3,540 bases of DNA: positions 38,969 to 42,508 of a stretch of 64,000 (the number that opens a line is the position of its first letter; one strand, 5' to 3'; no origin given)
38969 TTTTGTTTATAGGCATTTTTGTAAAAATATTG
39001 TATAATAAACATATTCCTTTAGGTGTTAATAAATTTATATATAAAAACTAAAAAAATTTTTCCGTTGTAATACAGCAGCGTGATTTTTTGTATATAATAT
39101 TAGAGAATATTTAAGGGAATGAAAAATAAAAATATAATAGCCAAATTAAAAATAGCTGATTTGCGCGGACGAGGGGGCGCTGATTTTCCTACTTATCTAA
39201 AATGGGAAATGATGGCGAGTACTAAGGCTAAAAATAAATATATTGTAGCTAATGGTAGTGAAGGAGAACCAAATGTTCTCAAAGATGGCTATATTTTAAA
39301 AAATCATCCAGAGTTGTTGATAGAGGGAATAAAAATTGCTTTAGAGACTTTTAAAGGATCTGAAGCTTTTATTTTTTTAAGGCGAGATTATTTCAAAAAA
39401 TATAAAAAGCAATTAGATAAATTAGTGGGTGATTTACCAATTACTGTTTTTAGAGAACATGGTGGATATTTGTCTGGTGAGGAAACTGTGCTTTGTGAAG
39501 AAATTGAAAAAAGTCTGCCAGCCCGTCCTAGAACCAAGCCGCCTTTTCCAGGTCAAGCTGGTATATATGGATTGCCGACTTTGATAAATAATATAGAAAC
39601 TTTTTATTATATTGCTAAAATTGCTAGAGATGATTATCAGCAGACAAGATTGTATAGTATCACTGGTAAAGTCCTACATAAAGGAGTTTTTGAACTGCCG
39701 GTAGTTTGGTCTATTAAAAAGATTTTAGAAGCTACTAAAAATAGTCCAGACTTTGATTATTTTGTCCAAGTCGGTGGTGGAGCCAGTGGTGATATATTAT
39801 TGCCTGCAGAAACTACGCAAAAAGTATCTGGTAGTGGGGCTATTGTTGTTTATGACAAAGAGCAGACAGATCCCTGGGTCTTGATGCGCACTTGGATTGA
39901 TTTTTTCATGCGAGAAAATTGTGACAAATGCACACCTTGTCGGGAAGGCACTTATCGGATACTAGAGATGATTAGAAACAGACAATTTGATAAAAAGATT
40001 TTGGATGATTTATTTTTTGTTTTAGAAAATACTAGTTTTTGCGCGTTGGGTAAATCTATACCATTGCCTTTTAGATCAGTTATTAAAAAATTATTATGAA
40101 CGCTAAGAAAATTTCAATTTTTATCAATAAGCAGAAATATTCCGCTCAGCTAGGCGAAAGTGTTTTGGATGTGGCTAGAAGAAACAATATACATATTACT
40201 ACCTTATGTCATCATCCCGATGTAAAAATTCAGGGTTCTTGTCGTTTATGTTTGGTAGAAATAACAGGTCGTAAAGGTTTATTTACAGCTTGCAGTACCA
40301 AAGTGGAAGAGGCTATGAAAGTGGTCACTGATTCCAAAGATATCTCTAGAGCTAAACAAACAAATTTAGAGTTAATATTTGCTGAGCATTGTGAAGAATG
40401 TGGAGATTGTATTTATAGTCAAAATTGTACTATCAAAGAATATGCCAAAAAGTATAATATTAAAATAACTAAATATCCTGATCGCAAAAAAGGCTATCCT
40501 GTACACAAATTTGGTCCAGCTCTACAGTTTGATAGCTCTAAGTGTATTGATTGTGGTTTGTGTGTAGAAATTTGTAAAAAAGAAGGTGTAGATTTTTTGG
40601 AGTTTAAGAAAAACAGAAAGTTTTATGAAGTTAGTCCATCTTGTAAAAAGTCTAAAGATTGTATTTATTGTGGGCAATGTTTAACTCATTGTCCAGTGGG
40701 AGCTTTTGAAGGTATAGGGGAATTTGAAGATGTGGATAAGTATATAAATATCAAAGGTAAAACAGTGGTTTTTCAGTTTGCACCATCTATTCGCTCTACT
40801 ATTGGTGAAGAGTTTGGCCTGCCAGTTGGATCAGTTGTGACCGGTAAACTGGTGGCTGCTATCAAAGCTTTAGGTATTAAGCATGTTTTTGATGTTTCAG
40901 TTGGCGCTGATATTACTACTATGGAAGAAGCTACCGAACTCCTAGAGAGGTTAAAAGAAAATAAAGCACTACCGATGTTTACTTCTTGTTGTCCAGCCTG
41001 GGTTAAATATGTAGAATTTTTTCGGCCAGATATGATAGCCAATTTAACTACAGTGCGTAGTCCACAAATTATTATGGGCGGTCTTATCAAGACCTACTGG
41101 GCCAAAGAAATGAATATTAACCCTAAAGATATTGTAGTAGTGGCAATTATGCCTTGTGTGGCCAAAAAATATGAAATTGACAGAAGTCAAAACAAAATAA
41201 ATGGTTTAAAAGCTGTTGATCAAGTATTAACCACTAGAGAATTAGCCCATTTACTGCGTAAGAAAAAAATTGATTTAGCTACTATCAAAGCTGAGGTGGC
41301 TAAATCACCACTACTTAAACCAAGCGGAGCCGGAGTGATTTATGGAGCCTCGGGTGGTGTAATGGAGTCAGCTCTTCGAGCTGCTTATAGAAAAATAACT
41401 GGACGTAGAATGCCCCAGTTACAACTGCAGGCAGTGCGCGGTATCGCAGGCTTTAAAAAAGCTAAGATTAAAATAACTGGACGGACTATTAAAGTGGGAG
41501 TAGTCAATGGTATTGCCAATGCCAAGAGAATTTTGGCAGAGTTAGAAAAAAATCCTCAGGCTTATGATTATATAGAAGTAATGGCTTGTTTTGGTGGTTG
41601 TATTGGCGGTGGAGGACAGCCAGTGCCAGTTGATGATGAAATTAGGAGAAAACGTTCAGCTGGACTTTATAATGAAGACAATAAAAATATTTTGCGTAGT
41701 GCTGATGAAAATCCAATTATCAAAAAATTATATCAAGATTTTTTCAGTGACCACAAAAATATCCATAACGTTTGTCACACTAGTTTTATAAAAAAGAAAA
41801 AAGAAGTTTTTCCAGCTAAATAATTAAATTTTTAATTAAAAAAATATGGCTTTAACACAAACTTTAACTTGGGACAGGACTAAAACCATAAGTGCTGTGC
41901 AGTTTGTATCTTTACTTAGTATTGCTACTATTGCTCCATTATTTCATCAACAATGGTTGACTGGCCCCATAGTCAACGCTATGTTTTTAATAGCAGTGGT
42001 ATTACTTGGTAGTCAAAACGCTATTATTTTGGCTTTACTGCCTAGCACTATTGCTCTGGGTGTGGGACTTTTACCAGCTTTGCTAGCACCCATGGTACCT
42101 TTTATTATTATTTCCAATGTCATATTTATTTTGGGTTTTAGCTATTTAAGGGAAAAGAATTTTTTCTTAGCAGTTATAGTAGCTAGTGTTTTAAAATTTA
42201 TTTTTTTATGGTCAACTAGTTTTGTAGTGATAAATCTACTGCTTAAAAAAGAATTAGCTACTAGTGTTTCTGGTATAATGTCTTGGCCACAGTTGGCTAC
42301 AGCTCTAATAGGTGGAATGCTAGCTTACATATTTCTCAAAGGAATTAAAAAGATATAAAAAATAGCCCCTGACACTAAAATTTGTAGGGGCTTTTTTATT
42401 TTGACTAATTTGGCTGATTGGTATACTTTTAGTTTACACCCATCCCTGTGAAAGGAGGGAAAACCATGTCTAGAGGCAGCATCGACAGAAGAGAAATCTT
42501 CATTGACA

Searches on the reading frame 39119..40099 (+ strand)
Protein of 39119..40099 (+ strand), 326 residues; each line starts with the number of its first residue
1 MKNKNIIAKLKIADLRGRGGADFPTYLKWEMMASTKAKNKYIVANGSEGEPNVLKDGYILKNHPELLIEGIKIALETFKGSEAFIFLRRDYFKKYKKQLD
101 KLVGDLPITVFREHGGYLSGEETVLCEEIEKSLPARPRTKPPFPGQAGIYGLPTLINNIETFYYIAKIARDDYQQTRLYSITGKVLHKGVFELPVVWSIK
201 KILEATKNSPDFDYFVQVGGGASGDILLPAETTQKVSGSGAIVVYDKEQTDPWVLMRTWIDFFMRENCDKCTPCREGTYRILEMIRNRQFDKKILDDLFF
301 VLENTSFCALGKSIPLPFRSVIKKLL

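Call 47: search_protein_families(library=ncbifam, proteins=[window:39119-40099:+], max_evalue=1)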
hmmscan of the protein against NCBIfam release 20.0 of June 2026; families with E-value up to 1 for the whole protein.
window:39119-40099:+ (326 aa): 6 families
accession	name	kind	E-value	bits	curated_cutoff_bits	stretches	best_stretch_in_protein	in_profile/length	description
TIGR01959.1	nuoF_fam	equivalog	5.2e-64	216.2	558.65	1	2-324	34-401/410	NADH-quinone oxidoreductase subunit NuoF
NF010120.0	PRK13596.1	equivalog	5.4e-49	166.9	389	1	3-324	40-408/433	NADH-quinone oxidoreductase subunit NuoF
NF008436.0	PRK11278.1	equivalog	8.1e-40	137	749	1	2-323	47-416/448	NADH-quinone oxidoreductase subunit NuoF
TIGR01945.1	rnfC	subfamily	7.2e-15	54.5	245.95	1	2-260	120-366/435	RnfABCDGE type electron transport complex subunit C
NF003454.1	PRK05035.1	equivalog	4.4e-13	48.6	345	1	2-250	122-360/556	electron transport complex subunit RsxC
TIGR04481.1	PR_assoc_PrdC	equivalog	1.8e-12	46.8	490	1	3-243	73-304/425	proline reductase-associated electron transfer protein PrdC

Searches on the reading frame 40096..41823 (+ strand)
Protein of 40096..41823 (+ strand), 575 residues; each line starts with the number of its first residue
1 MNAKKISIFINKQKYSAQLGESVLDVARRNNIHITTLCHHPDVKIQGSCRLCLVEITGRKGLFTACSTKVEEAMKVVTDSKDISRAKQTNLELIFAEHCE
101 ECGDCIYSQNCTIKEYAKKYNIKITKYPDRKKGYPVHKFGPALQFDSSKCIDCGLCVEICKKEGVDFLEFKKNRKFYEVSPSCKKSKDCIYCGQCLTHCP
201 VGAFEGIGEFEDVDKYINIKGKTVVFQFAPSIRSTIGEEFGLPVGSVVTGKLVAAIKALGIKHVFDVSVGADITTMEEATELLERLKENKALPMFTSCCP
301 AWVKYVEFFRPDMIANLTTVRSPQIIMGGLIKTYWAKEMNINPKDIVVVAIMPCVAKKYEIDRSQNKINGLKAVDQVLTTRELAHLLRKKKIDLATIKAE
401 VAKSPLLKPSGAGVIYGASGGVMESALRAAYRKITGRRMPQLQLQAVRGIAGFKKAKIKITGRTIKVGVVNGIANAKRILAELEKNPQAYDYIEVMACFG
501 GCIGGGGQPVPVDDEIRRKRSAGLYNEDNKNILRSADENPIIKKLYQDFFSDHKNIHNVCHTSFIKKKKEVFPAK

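Call 47: search_protein_families(library=ncbifam, proteins=[window:40096-41823:+], max_evalue=1)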
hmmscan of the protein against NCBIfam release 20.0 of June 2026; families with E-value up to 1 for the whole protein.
window:40096-41823:+ (575 aa): 59 families (the best 25 are shown)
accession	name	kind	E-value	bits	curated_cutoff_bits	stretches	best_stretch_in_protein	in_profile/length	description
NF040763.1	FeFe_hydrog_A6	exception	4.2e-194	646.1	765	1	6-567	1-571/571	NADH-dependent [FeFe] hydrogenase, group A6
NF040762.1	Hydr_FeFe_Clost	exception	2.6e-150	501.8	900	1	7-563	2-570/572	ferredoxin hydrogenase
TIGR02512.1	FeFe_hydrog_A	subfamily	5.6e-135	450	405.95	2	143-510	2-374/375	[FeFe] hydrogenase, group A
TIGR04105.1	FeFe_hydrog_B1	subfamily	7.2e-52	176.6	450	2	142-460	136-433/462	monomeric [FeFe] hydrogenase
NF005745.0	PRK07569.1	equivalog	6.3e-40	137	333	1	7-206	5-209/238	bidirectional hydrogenase complex protein HoxU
NF006305.0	PRK08493.1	equivalog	1.6e-30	105.9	591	2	6-162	2-155/819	NADH-quinone oxidoreductase subunit G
NF009454.0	PRK12814.1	equivalog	3.4e-29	101.7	916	2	4-103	2-101/657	putative NADPH-dependent glutamate synthase small subunit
TIGR01973.1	NuoG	equivalog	8.4e-25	87.6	470.05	1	8-204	1-198/606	NADH-quinone oxidoreductase subunit NuoG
NF005895.0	PRK07860.1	equivalog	4.2e-18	64.7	802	1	4-205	16-221/811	NADH-quinone oxidoreductase subunit G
TIGR01971.1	NuoI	subfamily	3e-09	36.5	113.05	1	123-213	14-107/121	NADH-quinone oxidoreductase, chain I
TIGR02912.1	sulfite_red_C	equivalog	1.9e-08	33.7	324.1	1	143-205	164-219/314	sulfite reductase subunit C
NF043069.1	T4HPD_activ_SAM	equivalog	4.1e-08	32.9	425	1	139-227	42-120/299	trans-4-hydroxy-L-proline dehydratase activase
NF040864.1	HgcB_ferredoxin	equivalog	6.6e-08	32.3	99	1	142-205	8-62/93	mercury methylation ferredoxin HgcB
TIGR04395.1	cutC_activ_rSAM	equivalog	7.8e-08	31.9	360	1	144-237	50-136/309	choline TMA-lyase-activating enzyme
TIGR02494.1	PFLE_PFLC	subfamily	8.3e-08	31.8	174.35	1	141-220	41-113/293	glycyl-radical enzyme activating protein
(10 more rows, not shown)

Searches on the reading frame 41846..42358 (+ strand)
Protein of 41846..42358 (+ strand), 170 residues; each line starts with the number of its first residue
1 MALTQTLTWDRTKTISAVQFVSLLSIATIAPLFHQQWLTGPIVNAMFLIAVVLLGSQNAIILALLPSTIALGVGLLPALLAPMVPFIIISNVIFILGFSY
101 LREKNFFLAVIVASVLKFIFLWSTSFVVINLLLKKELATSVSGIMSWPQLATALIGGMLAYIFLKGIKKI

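Call 11: search_protein_families(library=pfam, proteins=[window:41846-42358:+], max_evalue=0.1)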
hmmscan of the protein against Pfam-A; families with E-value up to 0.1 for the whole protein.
window:41846-42358:+ (170 aa): 0 families

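Call 47: search_protein_families(library=ncbifam, proteins=[P0001, window:41846-42358:+, P0020, P0019, P0029], max_evalue=1)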
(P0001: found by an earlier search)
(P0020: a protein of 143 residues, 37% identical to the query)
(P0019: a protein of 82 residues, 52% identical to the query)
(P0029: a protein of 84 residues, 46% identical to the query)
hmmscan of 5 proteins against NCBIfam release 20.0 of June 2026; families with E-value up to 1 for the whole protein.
P0001 (83 aa): 0 families

window:41846-42358:+ (170 aa): 0 families

P0020 (143 aa): 0 families

P0019 (82 aa): 0 families

P0029 (84 aa): 1 family
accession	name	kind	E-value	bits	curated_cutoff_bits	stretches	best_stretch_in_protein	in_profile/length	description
TIGR04482.1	D_pro_red_PrdD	equivalog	0.037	13.5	320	1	6-67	143-207/246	proline reductase cluster protein PrdD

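Call 53: search_protein_families(library=phrogs, proteins=[P0001, P0019, P0029, P0020], max_evalue=0.1)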
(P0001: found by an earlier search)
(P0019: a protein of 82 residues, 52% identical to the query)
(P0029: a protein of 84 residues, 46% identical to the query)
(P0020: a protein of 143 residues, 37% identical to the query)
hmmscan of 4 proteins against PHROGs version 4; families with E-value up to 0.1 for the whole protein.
P0001 (83 aa): 0 families

P0019 (82 aa): 0 families

P0029 (84 aa): 0 families

P0020 (143 aa): 0 families

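Call 54: search_protein_families(library=padloc, proteins=[P0001, P0019, P0029, P0020], max_evalue=0.1)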
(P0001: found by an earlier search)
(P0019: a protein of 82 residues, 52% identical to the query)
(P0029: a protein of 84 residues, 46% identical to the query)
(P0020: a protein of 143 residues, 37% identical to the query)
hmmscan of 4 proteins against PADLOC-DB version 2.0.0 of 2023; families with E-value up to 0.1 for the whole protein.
P0001 (83 aa): 0 families

P0019 (82 aa): 0 families

P0029 (84 aa): 1 family
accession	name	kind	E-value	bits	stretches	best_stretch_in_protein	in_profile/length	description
PDLC03917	NsnC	-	0.0056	14.1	1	12-71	187-245/302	-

P0020 (143 aa): 0 families

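Call 85: search_protein_families(library=pfam, proteins=[window:41846-42358:+, L006:5428-5940:+, L012:300-812:+, L015:279-791:+], max_evalue=10)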
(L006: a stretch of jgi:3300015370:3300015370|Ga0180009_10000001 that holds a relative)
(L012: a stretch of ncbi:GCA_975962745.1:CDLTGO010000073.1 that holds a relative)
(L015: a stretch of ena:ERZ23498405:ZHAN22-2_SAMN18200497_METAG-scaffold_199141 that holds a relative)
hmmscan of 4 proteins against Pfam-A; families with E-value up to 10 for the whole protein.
window:41846-42358:+ (170 aa): 1 family
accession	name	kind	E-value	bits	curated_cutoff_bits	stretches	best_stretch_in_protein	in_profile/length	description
PF10841.13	DUF2644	-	0.23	12.3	22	1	11-55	9-51/59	Protein of unknown function (DUF2644)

L006:5428-5940:+ (170 aa): 3 families
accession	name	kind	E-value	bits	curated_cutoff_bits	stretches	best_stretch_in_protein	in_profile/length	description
PF12822.12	ECF_trnsprt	-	0.0039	17.7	30.7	1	23-164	9-156/169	ECF transporter, substrate-specific component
PF10329.14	DUF2417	-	1.4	8.7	25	1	17-137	53-164/234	Region of unknown function (DUF2417)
PF10841.13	DUF2644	-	2.9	8.8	22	1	11-49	9-45/59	Protein of unknown function (DUF2644)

L012:300-812:+ (170 aa): 0 families

L015:279-791:+ (170 aa): 0 families

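Call 86: search_solved_structures(query=window:41846-42355:+, max_evalue=10)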
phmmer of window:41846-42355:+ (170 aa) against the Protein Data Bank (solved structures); distinct sequences matched with E-value up to 10: 0.

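Call 103: find_homologous_proteins(query=window:41846-42355:+, max_evalue=0.00001)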
Query window:41846-42355:+ (170 aa): 637 proteins with E <= 0.00001 among 1499 candidates; the best 120 are listed.
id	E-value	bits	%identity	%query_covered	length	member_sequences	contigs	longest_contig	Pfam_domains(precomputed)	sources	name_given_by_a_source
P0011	5.6e-91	321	94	100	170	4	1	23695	-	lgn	-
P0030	1.1e-85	304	87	100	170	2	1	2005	-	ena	-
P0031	1.5e-84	300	88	100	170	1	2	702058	-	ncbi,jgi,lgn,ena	ncbi:MAG: iron hydrogenase [Patescibacteria group bacterium]|jgi:hypothetical protein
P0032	4.1e-84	299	84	100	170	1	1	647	-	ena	-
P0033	1.7e-83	297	87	100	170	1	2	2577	-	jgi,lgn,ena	-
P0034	2.2e-83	296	87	100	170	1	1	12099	-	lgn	-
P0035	4.5e-83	295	86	100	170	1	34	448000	-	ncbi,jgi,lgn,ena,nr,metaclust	ncbi:MAG: iron hydrogenase [Candidatus Komeilibacteria bacterium]|jgi:riboflavin transporter|nr:iron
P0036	1.4e-82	294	84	100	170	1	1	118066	-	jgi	jgi:riboflavin transporter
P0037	6.3e-81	288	82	100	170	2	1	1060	-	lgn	-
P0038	8.9e-81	288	83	100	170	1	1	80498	-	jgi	jgi:riboflavin transporter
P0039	1.5e-80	287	83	100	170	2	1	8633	-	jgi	-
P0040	5.5e-79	282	82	100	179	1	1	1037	-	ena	-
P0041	1.4e-78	281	82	100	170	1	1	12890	-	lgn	-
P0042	1.8e-74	267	78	100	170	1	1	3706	-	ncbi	-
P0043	2.5e-74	267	76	99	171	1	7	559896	-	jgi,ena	jgi:hypothetical protein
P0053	1.6e-69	251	72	99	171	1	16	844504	-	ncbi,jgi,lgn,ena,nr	ncbi:iron hydrogenase [Candidatus Parcubacteria bacterium]|jgi:hypothetical protein|nr:iron hydrogen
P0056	3.6e-63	231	64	100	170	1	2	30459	PF12822.13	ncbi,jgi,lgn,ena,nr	ncbi:iron hydrogenase [Candidatus Parcubacteria bacterium]|nr:MAG: iron hydrogenase [Candidatus Parc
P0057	3.7e-63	231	65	100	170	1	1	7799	PF12822.13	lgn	-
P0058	1.5e-62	229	66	100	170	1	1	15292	PF12822.13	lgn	-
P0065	9.9e-61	223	66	100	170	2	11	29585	PF12822.13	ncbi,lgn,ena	-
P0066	3.7e-59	218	65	100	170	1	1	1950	PF12822.13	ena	-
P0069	2.5e-57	212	63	100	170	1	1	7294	PF12822.13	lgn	-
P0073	1.4e-56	209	61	100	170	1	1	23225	PF12822.13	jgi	jgi:hypothetical protein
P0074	6.3e-56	207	59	100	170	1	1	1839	PF12822.13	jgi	jgi:hypothetical protein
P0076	7.2e-55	204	59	99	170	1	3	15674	PF12822.13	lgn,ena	-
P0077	8.9e-55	203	62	100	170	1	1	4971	PF12822.13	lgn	-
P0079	1.7e-54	202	61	100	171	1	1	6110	PF12822.13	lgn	-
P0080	3.4e-54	201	60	100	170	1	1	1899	PF12822.13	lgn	-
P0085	3.5e-53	198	60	99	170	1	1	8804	PF12822.13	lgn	-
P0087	5.8e-53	197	63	97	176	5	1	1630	PF12822.13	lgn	-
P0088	6.0e-53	197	61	100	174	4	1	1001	PF12822.13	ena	-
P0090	1.4e-52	196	63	89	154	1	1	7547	PF12822.13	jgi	-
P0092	2.8e-52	195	61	100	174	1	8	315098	PF12822.13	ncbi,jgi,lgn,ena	-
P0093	3.6e-52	195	62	97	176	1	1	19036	PF12822.13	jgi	-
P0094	3.9e-52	195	62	97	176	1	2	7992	PF12822.13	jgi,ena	-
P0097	4.7e-52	195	62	97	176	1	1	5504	PF12822.13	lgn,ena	-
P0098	6.3e-52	194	59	100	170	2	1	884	PF12822.13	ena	-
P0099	6.5e-52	194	62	95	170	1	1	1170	PF12822.13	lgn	-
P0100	7.4e-52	194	59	100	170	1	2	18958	PF12822.13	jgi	jgi:hypothetical protein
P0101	9.6e-52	194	61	97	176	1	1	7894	PF12822.13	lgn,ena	-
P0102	1.0e-51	193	62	97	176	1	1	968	PF12822.13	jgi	-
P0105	1.9e-51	193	58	100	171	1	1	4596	PF12822.13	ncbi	-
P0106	2.2e-51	192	60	98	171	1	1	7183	PF12822.13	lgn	-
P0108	2.4e-51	192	61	100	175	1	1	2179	PF12822.13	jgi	-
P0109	3.2e-51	192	60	96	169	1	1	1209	PF12822.13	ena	-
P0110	3.2e-51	192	54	98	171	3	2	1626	PF12822.13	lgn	-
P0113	3.7e-51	192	59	98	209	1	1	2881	PF12822.13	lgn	-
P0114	3.7e-51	192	64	89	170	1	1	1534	PF12822.13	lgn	-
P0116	5.5e-51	191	58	97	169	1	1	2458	PF12822.13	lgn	-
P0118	5.9e-51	191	60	96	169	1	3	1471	PF12822.13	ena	-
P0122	9.1e-51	190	60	96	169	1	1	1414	PF12822.13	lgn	-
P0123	1.0e-50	190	57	99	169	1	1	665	PF12822.13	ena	-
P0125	1.1e-50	190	64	91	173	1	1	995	PF12822.13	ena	-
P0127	1.3e-50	190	59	99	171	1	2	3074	PF12822.13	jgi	jgi:hypothetical protein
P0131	1.5e-50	190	58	97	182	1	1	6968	PF12822.13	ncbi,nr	ncbi:hypothetical protein KKG58_03690, partial [Patescibacteria group bacterium]|nr:hypothetical pro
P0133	1.6e-50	190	59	97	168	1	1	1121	PF12822.13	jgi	jgi:riboflavin transporter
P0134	2.2e-50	189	57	99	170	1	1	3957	PF12822.13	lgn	-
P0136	2.7e-50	189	60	97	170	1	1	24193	PF12822.13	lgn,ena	-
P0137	3.0e-50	189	60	95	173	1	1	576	PF12822.13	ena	-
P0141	5.6e-50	188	58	100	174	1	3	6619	PF12822.13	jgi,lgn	-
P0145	6.3e-50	188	58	97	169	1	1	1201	PF12822.13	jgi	jgi:membrane associated rhomboid family serine protease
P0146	7.3e-50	187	55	100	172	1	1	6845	PF12822.13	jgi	jgi:hypothetical protein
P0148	9.7e-50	187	58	95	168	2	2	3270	PF12822.13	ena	-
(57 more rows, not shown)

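Call 104: find_encoding_contigs(protein=P0053, flank=4000, max_places=3)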
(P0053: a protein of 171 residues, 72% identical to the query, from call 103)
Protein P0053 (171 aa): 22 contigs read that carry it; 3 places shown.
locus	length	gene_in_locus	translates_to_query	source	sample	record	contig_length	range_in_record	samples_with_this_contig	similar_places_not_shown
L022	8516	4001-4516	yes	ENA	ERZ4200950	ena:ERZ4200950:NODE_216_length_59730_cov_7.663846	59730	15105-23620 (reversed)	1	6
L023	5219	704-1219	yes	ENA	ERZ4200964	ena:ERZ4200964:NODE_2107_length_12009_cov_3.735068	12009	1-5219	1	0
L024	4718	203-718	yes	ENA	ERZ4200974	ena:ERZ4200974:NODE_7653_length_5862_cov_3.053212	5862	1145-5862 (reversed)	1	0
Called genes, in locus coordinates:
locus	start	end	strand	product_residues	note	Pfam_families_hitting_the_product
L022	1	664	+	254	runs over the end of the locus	PF02163:Peptidase_M50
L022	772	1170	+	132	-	-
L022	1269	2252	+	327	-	PF01512:Complex1_51K, PF10531:SLBB (weak), PF10589:NADH_4Fe-4S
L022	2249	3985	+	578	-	PF13510:Fer2_4, PF12838:Fer4_7 (weak), PF00037:Fer4 (weak), PF02906:Fe_hyd_lg_C, PF02256:Fe_hyd_SSU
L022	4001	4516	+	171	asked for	-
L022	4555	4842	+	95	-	-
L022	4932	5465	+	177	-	-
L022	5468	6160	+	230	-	PF01255:Prenyltransf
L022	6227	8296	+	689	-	PF09826:Beta_propel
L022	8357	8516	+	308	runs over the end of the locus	PF01820:Dala_Dala_lig_N, PF02786:CPSase_L_D2, PF01071:GARS_A (weak), PF02655:ATP-grasp_3, PF07478:Dala_Dala_lig_C, PF08443:RimK (weak), PF13535:ATP-grasp_4 (faint)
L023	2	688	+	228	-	?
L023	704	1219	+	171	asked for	-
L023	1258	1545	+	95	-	-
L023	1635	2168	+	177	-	-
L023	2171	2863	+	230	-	PF01255:Prenyltransf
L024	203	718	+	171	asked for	-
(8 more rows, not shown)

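Call 105: find_encoding_contigs(protein=P0056, flank=4000, max_places=3)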
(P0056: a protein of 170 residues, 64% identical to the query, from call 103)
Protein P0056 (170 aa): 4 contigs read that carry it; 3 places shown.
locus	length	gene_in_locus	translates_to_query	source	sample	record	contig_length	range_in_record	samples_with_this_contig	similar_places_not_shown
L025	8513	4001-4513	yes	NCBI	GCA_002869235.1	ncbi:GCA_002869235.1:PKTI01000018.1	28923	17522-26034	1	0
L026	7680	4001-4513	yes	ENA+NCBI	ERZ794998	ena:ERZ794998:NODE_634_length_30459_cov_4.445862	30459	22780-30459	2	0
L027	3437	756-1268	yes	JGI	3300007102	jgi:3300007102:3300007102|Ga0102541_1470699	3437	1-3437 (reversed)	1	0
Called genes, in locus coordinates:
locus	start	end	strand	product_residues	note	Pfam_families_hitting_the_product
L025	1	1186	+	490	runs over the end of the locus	PF00206:Lyase_1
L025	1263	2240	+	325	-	PF01512:Complex1_51K, PF10589:NADH_4Fe-4S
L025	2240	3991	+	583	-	PF13510:Fer2_4, PF00037:Fer4 (faint), PF13187:Fer4_9 (faint), PF12838:Fer4_7 (weak), PF02906:Fe_hyd_lg_C, PF02256:Fe_hyd_SSU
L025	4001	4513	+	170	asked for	PF12822:ECF_trnsprt (weak)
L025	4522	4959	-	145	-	-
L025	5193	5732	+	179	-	-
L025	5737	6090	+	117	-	PF18895:T4SS_pilin (weak)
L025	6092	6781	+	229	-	PF01255:Prenyltransf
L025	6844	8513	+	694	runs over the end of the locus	PF09826:Beta_propel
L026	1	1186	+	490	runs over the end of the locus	PF00206:Lyase_1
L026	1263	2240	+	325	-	PF01512:Complex1_51K, PF10589:NADH_4Fe-4S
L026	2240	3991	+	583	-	PF13510:Fer2_4, PF00037:Fer4 (faint), PF13187:Fer4_9 (faint), PF12838:Fer4_7 (weak), PF02906:Fe_hyd_lg_C, PF02256:Fe_hyd_SSU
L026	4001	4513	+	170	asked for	PF12822:ECF_trnsprt (weak)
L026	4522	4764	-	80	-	-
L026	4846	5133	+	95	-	-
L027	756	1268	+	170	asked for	PF12822:ECF_trnsprt (weak)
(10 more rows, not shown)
